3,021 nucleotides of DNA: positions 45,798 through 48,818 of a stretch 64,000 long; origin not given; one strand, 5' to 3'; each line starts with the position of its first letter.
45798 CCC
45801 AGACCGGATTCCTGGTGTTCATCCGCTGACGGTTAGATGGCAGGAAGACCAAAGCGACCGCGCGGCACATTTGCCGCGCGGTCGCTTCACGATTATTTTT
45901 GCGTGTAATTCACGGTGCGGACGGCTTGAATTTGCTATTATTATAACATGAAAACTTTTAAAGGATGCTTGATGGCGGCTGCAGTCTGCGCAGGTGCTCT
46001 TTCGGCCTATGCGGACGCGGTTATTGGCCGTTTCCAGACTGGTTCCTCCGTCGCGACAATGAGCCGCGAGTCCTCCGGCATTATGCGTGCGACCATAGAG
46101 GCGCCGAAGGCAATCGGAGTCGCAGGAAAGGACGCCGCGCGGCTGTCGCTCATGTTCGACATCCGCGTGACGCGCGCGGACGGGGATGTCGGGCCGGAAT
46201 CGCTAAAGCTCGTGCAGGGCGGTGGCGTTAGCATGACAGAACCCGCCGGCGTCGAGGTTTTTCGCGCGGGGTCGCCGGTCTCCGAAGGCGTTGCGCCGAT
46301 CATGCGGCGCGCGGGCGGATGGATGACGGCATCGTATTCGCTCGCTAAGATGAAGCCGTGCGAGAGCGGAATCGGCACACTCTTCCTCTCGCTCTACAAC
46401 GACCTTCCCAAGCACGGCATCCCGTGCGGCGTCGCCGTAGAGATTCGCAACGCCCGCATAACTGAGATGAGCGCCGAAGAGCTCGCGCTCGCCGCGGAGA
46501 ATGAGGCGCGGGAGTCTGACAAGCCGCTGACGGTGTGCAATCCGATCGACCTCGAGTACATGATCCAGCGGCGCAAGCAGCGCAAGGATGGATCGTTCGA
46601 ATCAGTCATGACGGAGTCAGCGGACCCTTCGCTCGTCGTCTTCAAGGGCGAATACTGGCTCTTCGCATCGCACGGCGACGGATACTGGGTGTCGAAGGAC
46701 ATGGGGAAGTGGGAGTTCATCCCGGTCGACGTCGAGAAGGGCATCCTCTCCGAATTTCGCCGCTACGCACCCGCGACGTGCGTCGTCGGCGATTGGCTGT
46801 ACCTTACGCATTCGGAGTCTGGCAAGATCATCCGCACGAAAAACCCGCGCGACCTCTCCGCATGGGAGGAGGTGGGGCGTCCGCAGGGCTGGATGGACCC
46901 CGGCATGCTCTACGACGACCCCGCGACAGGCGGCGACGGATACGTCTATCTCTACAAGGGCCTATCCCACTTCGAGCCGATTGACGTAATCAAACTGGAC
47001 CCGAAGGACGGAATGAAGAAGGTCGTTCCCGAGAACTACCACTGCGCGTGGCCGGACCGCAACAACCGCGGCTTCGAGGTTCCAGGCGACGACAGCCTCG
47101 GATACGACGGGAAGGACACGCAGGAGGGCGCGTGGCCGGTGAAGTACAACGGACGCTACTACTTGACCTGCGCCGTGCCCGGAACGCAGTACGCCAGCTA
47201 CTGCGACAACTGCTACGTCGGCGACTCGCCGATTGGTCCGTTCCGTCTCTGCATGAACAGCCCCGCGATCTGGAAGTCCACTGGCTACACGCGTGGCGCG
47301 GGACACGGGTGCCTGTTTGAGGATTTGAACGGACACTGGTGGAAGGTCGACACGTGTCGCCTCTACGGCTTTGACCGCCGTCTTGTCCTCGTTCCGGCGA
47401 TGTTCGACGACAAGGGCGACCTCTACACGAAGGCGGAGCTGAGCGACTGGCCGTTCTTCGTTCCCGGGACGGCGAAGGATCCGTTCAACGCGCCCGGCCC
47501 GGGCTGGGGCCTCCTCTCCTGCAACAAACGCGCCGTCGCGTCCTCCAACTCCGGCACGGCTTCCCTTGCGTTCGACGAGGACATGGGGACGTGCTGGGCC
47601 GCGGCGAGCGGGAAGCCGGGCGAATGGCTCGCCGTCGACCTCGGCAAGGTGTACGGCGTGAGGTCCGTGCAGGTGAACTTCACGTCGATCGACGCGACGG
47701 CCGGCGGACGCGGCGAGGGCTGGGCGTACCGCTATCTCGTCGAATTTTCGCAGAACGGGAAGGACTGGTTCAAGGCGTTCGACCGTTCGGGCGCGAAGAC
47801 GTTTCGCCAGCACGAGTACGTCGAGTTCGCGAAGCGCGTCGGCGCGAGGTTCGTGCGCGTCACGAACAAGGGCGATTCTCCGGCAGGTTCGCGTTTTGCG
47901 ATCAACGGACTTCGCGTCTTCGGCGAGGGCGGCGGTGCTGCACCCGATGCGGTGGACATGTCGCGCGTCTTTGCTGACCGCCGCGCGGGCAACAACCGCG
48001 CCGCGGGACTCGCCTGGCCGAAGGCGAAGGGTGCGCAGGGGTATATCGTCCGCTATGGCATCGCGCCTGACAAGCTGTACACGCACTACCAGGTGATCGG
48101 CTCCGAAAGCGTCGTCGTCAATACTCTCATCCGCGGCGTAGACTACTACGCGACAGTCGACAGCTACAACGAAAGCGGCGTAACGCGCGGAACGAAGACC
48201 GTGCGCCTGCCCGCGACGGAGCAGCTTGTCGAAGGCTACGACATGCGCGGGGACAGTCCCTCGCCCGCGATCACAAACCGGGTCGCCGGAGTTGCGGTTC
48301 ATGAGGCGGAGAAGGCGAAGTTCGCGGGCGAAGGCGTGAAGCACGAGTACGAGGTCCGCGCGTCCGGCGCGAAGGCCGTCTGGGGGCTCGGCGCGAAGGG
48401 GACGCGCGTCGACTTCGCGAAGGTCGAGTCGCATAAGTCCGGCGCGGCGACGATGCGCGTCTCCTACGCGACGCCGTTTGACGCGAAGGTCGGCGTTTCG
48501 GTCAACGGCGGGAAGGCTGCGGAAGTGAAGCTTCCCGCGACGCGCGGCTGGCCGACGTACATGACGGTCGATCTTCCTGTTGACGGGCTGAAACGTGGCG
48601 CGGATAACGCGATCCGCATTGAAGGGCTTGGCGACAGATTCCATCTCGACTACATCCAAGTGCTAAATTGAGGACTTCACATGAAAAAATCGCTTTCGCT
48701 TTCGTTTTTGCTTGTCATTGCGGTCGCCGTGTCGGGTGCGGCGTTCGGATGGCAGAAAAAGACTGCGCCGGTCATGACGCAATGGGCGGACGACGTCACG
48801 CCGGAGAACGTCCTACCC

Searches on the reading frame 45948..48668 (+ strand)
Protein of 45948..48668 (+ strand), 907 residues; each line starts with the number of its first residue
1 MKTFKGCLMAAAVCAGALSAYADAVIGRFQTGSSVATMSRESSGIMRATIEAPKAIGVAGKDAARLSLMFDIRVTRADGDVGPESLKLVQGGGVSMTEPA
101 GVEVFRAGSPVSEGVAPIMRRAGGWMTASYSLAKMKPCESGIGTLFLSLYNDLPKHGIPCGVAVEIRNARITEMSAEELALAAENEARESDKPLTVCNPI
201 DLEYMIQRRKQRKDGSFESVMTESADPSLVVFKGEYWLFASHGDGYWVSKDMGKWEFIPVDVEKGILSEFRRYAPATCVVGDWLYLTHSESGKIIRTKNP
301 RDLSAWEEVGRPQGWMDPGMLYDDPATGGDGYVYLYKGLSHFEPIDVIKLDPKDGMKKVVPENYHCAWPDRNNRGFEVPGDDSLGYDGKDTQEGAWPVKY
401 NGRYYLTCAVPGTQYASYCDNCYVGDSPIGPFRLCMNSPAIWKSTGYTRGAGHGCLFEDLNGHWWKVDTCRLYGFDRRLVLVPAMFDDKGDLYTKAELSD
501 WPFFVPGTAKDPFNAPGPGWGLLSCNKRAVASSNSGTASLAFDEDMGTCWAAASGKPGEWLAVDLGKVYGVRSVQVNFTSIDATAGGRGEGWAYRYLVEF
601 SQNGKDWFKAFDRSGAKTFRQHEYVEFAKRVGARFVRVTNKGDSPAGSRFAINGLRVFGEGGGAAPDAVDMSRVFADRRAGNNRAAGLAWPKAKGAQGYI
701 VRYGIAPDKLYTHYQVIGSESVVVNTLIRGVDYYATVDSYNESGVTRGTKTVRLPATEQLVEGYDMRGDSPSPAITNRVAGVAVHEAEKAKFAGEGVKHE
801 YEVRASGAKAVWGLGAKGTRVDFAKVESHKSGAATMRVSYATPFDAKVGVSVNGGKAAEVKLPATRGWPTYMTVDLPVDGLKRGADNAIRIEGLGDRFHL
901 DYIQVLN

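Call 7: search_protein_families(library=pfam, proteins=[window:45948-48668:+], max_evalue=0.01)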
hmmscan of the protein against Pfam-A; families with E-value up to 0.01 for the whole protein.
window:45948-48668:+ (907 aa): 6 families
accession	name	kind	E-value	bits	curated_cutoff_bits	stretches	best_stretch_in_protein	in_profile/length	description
PF00754.31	F5_F8_type_C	-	3.2e-15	56.8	28.2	1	531-642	4-114/127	F5/8 type C domain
PF04616.20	Glyco_hydro_43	-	1.1e-14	55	32.2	1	223-479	9-275/288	Glycosyl hydrolases family 43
PF22633.2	F5_F8_type_C_2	-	2.2e-12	47.8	27.8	1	541-638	2-91/91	NedA-like, galactose-binding domain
PF18099.7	CBM_35_2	-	3.2e-08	34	23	1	817-903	24-110/112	Carbohydrate binding module (family 35)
PF03422.21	CBM_6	-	0.00042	21.1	28.9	1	794-904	8-122/125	Carbohydrate binding module (family 6)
PF16990.11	CBM_35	-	0.00089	20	28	1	783-873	1-90/121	Carbohydrate binding module (family 35)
